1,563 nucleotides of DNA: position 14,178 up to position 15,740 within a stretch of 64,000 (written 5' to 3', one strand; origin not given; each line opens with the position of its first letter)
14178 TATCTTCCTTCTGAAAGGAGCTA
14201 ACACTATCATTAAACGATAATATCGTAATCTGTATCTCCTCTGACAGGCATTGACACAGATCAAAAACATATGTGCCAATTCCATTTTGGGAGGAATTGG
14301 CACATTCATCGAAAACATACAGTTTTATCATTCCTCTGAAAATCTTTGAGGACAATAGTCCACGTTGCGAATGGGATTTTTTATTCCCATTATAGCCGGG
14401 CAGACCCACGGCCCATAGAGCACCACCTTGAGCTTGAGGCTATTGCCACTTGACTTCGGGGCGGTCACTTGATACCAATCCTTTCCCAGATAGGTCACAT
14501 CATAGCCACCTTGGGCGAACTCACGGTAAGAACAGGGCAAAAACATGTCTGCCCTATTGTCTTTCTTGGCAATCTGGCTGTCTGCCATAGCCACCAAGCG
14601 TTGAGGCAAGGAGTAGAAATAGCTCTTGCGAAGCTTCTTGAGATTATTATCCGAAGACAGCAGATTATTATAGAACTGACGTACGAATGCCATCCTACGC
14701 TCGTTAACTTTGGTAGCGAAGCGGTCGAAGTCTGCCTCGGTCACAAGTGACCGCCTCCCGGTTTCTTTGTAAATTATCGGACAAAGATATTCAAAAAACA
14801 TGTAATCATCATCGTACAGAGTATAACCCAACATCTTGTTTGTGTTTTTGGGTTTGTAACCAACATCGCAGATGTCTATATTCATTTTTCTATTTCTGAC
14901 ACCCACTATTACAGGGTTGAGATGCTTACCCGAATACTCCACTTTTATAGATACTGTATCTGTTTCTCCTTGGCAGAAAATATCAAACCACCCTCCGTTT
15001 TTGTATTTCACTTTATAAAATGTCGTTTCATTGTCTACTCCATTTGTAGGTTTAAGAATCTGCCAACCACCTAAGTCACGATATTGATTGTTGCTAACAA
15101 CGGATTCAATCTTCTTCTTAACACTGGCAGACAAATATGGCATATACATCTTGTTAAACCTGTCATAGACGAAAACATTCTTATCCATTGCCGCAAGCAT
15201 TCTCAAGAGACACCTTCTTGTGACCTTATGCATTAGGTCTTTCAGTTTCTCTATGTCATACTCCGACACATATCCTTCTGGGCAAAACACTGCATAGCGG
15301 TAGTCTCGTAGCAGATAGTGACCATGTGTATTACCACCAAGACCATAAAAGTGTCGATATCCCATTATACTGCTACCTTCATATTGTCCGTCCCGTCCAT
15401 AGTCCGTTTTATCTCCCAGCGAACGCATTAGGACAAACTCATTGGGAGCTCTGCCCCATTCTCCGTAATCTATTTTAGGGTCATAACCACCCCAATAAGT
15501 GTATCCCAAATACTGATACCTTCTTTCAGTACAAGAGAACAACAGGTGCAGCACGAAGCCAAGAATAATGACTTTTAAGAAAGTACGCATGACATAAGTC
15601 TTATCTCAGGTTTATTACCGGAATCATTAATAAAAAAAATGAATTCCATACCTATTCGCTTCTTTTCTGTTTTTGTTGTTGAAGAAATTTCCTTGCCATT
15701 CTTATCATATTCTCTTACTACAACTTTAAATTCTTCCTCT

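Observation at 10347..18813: AT-rich accessory locus: T9SS LRR surface protein, duplicated [Gly-rich small protein + tandem-domain lipoprotein] cassette and a GT::LanC-like fusion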

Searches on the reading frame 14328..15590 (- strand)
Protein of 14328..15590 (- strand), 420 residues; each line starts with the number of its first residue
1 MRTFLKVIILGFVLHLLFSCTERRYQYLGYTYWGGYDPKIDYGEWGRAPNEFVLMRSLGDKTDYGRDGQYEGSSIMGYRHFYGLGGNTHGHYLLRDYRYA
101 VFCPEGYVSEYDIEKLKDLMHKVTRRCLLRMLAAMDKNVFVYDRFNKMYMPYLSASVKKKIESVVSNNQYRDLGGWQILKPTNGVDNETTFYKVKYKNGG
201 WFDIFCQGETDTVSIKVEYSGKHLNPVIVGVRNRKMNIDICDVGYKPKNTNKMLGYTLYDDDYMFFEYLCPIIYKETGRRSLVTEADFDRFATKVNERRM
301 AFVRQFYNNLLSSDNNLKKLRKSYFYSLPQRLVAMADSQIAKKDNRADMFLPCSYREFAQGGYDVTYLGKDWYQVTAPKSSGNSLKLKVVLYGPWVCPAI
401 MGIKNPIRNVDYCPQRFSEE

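Call 3: search_protein_families(library=pfam, proteins=[window:14328-15590:-], max_evalue=0.1)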
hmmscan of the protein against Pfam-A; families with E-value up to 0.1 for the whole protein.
window:14328-15590:- (420 aa): 0 families

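Call 4: search_protein_families(library=ncbifam, proteins=[window:14328-15590:-], max_evalue=0.1)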
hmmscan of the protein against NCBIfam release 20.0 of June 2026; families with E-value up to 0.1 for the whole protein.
window:14328-15590:- (420 aa): 0 families

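Call 7: search_protein_families(library=padloc, proteins=[window:14328-15590:-], max_evalue=0.1)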
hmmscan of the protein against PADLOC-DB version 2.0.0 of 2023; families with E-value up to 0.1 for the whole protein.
window:14328-15590:- (420 aa): 0 families

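Call 12: find_homologous_proteins(query=window:14328-15590:-, max_evalue=0.001)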
Query window:14328-15590:- (420 aa): 26 proteins with E <= 0.001 among 1205 candidates.
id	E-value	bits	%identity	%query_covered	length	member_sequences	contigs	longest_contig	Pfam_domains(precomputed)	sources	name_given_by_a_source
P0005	4.6e-281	950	96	100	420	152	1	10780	-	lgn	-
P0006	1.7e-173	596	63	100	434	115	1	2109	-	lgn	-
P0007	9.4e-170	583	59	99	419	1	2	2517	-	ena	-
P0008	7.9e-134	465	48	100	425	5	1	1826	-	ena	-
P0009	1.5e-133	464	51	100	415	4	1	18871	-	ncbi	-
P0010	3.7e-132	459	50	100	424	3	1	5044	-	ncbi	-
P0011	2.4e-131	457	60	80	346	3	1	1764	-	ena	-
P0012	2.8e-125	437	47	100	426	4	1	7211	-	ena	-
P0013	7.0e-123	429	47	100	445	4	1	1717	-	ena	-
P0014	1.5e-122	428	46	100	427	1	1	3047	-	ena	-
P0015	3.6e-119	417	47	99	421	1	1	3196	-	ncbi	-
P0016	3.7e-119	417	46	99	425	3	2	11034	-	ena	-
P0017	2.3e-101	358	46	96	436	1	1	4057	-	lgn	-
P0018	3.2e-101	358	45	93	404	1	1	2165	-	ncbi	-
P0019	3.3e-100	354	43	99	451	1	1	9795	-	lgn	-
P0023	4.6e-96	340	40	100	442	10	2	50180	-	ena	-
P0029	1.5e-88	316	41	93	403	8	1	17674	-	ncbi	-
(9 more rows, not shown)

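Call 14: find_encoding_contigs(protein=P0023, flank=10000, max_places=3)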
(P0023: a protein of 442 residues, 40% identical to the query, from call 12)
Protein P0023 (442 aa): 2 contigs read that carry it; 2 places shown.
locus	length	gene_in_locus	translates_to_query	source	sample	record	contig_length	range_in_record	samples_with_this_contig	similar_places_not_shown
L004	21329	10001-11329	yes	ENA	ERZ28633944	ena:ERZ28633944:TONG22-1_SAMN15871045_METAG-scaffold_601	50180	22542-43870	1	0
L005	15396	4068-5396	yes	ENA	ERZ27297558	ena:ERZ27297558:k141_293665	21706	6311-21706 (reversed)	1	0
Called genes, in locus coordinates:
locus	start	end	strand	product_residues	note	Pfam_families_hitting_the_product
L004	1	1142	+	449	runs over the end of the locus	-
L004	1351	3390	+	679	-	PF00456:Transketolase_N, PF02779:Transket_pyr, PF02780:Transketolase_C, PF22613:Transketolase_C_1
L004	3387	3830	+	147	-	PF02502:LacAB_rpiB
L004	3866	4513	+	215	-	PF00730:HhH-GPD, PF00633:HHH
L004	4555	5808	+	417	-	PF00162:PGK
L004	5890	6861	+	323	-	-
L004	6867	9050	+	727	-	PF13424:TPR_12 (faint), PF12895:ANAPC3 (faint)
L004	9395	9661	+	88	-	-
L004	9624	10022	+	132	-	-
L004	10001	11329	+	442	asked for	-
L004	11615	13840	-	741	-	PF13328:HD_4, PF04607:RelA_SpoT, PF02824:TGS, PF28438:RelA_RIS, PF13291:ACT_4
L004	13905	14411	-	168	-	PF00498:FHA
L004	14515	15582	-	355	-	PF18174:HU-CCDC81_bac_1, PF18175:HU-CCDC81_bac_2, PF05036:SPOR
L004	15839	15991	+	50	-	-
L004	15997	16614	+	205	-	PF01557:FAA_hydrolase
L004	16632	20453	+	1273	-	PF01364:Peptidase_C25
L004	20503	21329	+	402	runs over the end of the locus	PF19572:PorV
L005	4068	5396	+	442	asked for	-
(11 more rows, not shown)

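Call 15: find_encoding_contigs(protein=P0009, flank=10000, max_places=3)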
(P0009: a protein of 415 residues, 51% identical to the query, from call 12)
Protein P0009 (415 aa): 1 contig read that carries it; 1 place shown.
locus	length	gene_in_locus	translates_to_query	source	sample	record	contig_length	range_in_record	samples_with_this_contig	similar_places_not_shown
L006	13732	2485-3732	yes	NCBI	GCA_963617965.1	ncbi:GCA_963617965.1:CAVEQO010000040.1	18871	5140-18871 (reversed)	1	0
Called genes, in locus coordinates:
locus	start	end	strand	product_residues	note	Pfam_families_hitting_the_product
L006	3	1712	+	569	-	?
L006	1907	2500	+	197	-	-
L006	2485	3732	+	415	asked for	-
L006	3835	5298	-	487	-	PF00361:Proton_antipo_M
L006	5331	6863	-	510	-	PF00361:Proton_antipo_M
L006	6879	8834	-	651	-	PF00662:Proton_antipo_N, PF00361:Proton_antipo_M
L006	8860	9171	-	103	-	PF00420:Oxidored_q2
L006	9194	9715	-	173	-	PF00499:Oxidored_q3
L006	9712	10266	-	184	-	PF17179:Fer4_22 (faint), PF13484:Fer4_16 (faint), PF13534:Fer4_17 (faint), PF00037:Fer4 (weak), PF13183:Fer4_8 (weak), PF14697:Fer4_21 (weak), PF12838:Fer4_7, PF13187:Fer4_9 (weak), +2 more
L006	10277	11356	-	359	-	PF00146:NADHdh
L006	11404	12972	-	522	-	PF00329:Complex1_30kDa, PF00346:Complex1_49kDa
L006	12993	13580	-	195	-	PF01058:Oxidored_q6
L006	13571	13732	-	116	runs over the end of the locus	PF00507:Oxidored_q4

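Call 26: find_encoding_contigs(protein=P0029, flank=10000, max_places=3)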
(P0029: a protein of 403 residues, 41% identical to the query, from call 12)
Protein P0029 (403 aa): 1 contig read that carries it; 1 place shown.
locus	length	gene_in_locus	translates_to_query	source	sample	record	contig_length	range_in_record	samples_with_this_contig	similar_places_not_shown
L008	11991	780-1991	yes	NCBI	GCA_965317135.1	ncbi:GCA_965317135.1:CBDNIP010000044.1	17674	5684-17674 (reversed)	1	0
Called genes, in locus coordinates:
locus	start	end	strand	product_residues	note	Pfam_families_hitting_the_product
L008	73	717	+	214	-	-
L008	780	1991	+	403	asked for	-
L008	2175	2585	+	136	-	-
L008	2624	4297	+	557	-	PF06826:Asp-Al_Ex, PF02080:TrkA_C, PF06826:Asp-Al_Ex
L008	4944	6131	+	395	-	PF00009:GTP_EFTU, PF03144:GTP_EFTU_D2, PF03143:GTP_EFTU_D3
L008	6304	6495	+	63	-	PF00584:SecE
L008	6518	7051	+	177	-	PF02357:NusG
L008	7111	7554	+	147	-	PF03946:Ribosomal_L11_N, PF00298:Ribosomal_L11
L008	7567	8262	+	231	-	PF00687:Ribosomal_L1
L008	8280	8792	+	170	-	PF00466:Ribosomal_L10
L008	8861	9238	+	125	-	PF16320:Ribosomal_L12_N, PF00542:Ribosomal_L12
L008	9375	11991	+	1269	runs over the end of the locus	PF04563:RNA_pol_Rpb2_1, PF04561:RNA_pol_Rpb2_2, PF04565:RNA_pol_Rpb2_3, PF10385:RNA_pol_Rpb2_45, PF00562:RNA_pol_Rpb2_6, PF04560:RNA_pol_Rpb2_7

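Call 31: predict_structure(alignment_id=A3)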
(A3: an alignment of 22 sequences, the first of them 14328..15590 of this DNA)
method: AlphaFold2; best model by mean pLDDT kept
length: 420 residues; sequences in the alignment: 22
mean_pLDDT: 73.8   pTM: 0.70
mean pLDDT of the five models: 73.8, 73.6, 73.2, 72.7, 69.6
residues with pLDDT >= 90: 130; 70-90: 172; 50-70: 26; < 50: 92
segments of 3 or more residues with pLDDT < 50: 15-102
pLDDT, mean of each block of 10 residues (from residue 1): 72 51 36 38 32 25 24 24 27 38 60 86 93 85 87 93 78 86 83 91 83 94 95 93 81 83 80 90 93 90 93 90 79 84 89 89 88 85 84 78 87 63
secondary structure, 60 per line:
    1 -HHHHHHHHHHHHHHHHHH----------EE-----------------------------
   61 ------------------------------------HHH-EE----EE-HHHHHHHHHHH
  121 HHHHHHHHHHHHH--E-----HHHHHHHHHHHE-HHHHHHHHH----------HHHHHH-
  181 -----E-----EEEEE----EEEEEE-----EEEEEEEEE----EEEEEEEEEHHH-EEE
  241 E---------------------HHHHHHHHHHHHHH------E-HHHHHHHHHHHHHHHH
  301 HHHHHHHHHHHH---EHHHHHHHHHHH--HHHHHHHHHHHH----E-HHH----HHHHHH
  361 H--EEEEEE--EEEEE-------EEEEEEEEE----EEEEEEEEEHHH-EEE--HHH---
elements in order: H2-19 H110-133 H142-152 H155-163 H174-179 E192-196 E201-206 E212-220 E225-233 E238-241 H263-276 H285-312 H317-327 H330-341 H355-361 E364-369 E372-376 E384-392 E397-405 E410-412
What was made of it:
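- L has a long disordered tether after the lipobox (call 31).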

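Call 38: search_protein_families(library=phrogs, proteins=[window:14328-15590:-], max_evalue=0.1)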
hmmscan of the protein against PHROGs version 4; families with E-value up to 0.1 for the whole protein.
window:14328-15590:- (420 aa): 1 family
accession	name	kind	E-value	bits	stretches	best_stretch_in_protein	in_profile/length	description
phrog_4337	-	unknown function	0.045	14.8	1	208-276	35-106/156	-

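Call 40: fold_search(model_id=the predicted structure, library=pdb)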
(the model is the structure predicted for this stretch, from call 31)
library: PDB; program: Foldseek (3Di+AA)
matches with E <= 10: 151; with E <= 0.001: 0
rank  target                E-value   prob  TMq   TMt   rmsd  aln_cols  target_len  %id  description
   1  4qan_B                4.2e-01  0.06  0.15  0.17  21.9       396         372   10  Crystal structure of a cystatin-like protein (RUMGNA_02398) from Ruminococcus gnavus ATCC 29149 at 2.10 A resolution (released 2014-07-23)
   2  8ppr_K                5.9e-01  0.06  0.11  0.16  14.0       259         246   10  Structure of the human outer kinetochore KMN network complex (released 2024-03-20)
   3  4lmg_A                6.9e-01  0.08  0.08  0.22  14.7       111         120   16  Crystal structure of AFT2 in complex with DNA (released 2014-03-05)
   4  4nf9_A                1.0e+00  0.04  0.10  0.16  19.1       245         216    9  Structure of the Knl1/Nsl1 complex (released 2014-03-19)
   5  4lmg_B                1.4e+00  0.05  0.08  0.21  14.7       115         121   11  Crystal structure of AFT2 in complex with DNA (released 2014-03-05)
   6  6yx9_H                1.4e+00  0.15  0.10  0.27   5.2        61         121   15  Cryogenic human adiponectin receptor 2 (ADIPOR2) at 2.4 A resolution determined by Serial Crystallography (SSX) using  (released 2021-05-12)
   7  11if                  1.6e+00  0.08  0.15  0.28  10.4       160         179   12  Crystal Structure of an exported phospholipid binding protein from Bordetella pertussis in complex with Di-palmitoyl-3-s (released 2026-03-11)
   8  5mhr_K                1.7e+00  0.13  0.08  0.23   5.9        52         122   19  T3D reovirus sigma1 complexed with 9BG5 Fab fragments (released 2017-02-15)
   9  2mf7_MODEL_1_A        1.9e+00  0.05  0.08  0.22  13.5        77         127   10  Solution structure of the ims domain of the mitochondrial import protein TIM21 from S. cerevisiae (released 2014-10-29)
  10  4nf9_B                1.9e+00  0.03  0.10  0.17  17.6       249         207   10  Structure of the Knl1/Nsl1 complex (released 2014-03-19)
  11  5mhr_M                2.0e+00  0.07  0.08  0.23   6.1        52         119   13  T3D reovirus sigma1 complexed with 9BG5 Fab fragments (released 2017-02-15)
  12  9s4q_Zw               2.0e+00  0.06  0.10  0.26  12.0        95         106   17  Cryo-EM structure of the Saccharomyces cerevisiae KMN junction complex lacking the Mis12c(Mtw1c) head 2 domain (released 2026-04-08)
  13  4r80_A                2.1e+00  0.07  0.08  0.31   5.2        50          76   14  Crystal Structure of a De Novo Designed Beta Sheet Protein, Cystatin Fold, Northeast Structural Genomics Consortium (N (released 2014-09-24)
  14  8fym_I                2.4e+00  0.08  0.10  0.25  11.6        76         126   10  Crystal structure of Fab235 in complex with MPER peptide (released 2023-10-11)
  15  5uwb_A                2.4e+00  0.06  0.15  0.28  18.6       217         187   14  Re-refined 4FCZ: lipid-bound crystal structure of toluene-tolerance protein from Pseudomonas putida (released 2017-04-19)
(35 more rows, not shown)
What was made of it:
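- Weak, non-significant top fold matches of L are to cystatin/NTF2-like proteins and to the MlaC/Ttg2D lipid binders (call 40).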

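Call 41: find_related_loci(query=A3, collection=genome_contigs, flank=10000)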
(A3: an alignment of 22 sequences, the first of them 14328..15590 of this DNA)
Query A3 (420 aa) in genome_contigs; peptide patterns used: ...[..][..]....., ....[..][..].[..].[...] (x = any residue, [..] = any of these).
71 stretches matched a pattern; 10 encode a relative of the query (tblastn E <= 1e-3); 9 distinct loci.
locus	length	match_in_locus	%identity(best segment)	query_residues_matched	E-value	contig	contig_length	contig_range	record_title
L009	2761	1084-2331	47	1-418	3e-138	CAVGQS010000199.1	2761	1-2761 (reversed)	Lactococcus garvieae isolate H07613-L1_cleanbin_000007 genome assembly, contig: Spades_H07613-L1_contig_11382, whole gen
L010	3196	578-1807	47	4-418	1e-121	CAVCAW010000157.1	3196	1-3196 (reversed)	Bacteroidaceae bacterium isolate H07626-L1_cleanbin_000017 genome assembly, contig: Spades_H07626-L1_contig_16485, whole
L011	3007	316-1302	48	88-418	5e-103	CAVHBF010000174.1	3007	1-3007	Bacteroides thetaiotaomicron isolate H07653-L1_cleanbin_000003 genome assembly, contig: Spades_H07653-L1_contig_21393, w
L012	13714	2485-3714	51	1-418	1e-137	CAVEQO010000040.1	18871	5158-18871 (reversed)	Anaerovoracaceae bacterium isolate H07676-L1_cleanbin_000006 genome assembly, contig: Spades_H07676-L1_contig_2447, whol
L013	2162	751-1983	40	8-418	8e-102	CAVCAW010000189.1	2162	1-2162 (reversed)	Bacteroidaceae bacterium isolate H07626-L1_cleanbin_000017 genome assembly, contig: Spades_H07626-L1_contig_26588, whole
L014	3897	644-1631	50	88-418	6e-81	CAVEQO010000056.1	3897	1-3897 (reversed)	Anaerovoracaceae bacterium isolate H07676-L1_cleanbin_000006 genome assembly, contig: Spades_H07676-L1_contig_17714, who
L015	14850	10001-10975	27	92-405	4e-27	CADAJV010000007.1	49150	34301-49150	MAG: uncultured Bacteroidales bacterium isolate RUG13363 genome assembly, contig: RUG13363_asm_7, whole genome shotgun s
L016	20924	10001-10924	25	106-405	5e-26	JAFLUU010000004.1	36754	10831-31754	MAG: Prevotellaceae bacterium isolate HAN087 Seq4, whole genome shotgun sequence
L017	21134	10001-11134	25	7-411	7e-31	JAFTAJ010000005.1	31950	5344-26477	MAG: Bacteroidaceae bacterium isolate RGIG3638 Goat_Rumen.Co__c652873, whole genome shotgun sequence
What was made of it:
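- Tried and rejected: The related contigs come from MAGs whose labels (Lactococcus, Anaerovoracaceae) are evidently mis-binned (call 41).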

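Call 53: search_protein_families(library=pfam, proteins=[L017:11133-13127:+, L017:9983-11197:+, L016:8413-9744:+, L004:6867-9050:+, L004:5884-6861:+], max_evalue=0.1)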
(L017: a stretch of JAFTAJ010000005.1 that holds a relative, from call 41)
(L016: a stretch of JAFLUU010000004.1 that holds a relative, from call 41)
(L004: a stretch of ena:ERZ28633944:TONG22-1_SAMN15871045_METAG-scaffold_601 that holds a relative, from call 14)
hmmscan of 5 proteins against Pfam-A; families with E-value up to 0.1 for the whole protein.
L017:11133-13127:+ (664 aa): 8 families
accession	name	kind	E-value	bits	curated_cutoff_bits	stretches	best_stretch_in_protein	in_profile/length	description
PF00534.26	Glycos_transf_1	-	4.9e-22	78.7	26.4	1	235-407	4-171/172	Glycosyl transferases group 1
PF13692.12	Glyco_trans_1_4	-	1.1e-20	74.8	27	1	247-386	2-139/142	Glycosyl transferases group 1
PF13439.12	Glyco_transf_4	-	5.3e-09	36.8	28.5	1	43-226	2-169/170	Glycosyltransferase Family 4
PF20706.3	GT4-conflict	-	3.5e-07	30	26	1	178-392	134-356/385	Family 4 Glycosyltransferase in conflict systems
PF05147.19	LANC_like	-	7.6e-06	25.2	23.2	1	462-600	2-138/350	Lanthionine synthetase C-like protein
PF13579.12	Glyco_trans_4_4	-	1.4e-05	26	29.7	1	44-222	2-158/158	Glycosyl transferase 4-like domain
PF13524.12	Glyco_trans_1_2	-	0.00015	22.2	25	1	290-416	27-136/144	Glycosyl transferase-like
PF22772.2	WsaF_C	-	0.011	16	27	1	302-367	56-120/133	WsaF, C-terminal domain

L017:9983-11197:+ (404 aa): 0 families

L016:8413-9744:+ (443 aa): 1 family
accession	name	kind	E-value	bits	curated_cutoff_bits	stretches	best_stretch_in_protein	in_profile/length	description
PF17237.7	Emr1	-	0.03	14.7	25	1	3-23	22-42/44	ERMES regulator 1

L004:6867-9050:+ (727 aa): 11 families
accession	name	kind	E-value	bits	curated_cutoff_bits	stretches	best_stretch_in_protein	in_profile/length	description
PF13424.12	TPR_12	-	5e-09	36.7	30.1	1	580-618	27-67/77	Tetratricopeptide repeat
PF12895.13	ANAPC3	-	6.1e-06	26.9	27.2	1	544-621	5-81/82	Anaphase-promoting complex, cyclosome, subunit 3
PF13432.12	TPR_16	-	4.1e-05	24.4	32.7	0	501-559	4-62/65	Tetratricopeptide repeat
PF07719.23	TPR_2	-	6e-05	23.3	27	1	667-691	4-28/34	Tetratricopeptide repeat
PF14559.12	TPR_19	-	0.00016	22.4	25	0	576-630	4-59/68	Tetratricopeptide repeat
PF13176.12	TPR_7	-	0.00029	21.1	27.9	0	668-693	3-28/36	Tetratricopeptide repeat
PF00515.34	TPR_1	-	0.0016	18.6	27.8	1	669-691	6-28/34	Tetratricopeptide repeat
PF13428.12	TPR_14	-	0.0025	18.8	23.5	0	671-693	8-31/44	Tetratricopeptide repeat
PF13374.12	TPR_10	-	0.0044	17.4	27.5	0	669-691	7-29/42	Tetratricopeptide repeat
PF13414.12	TPR_11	-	0.0054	16.8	26.8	1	671-691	1-21/42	TPR repeat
PF19866.4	DUF6339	-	0.065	13.4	23.2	0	32-168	21-148/175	Family of unknown function (DUF6339)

L004:5884-6861:+ (325 aa): 1 family
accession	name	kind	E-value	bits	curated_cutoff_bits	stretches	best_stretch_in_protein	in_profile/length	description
PF09084.16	NMT1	-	0.001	19.5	20.5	1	55-208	5-161/216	NMT1/THI5 like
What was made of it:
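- On LanC lanthionine cyclase (PF05147): The 39%-identical L017 homolog scores 25.2 bits (call 53).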
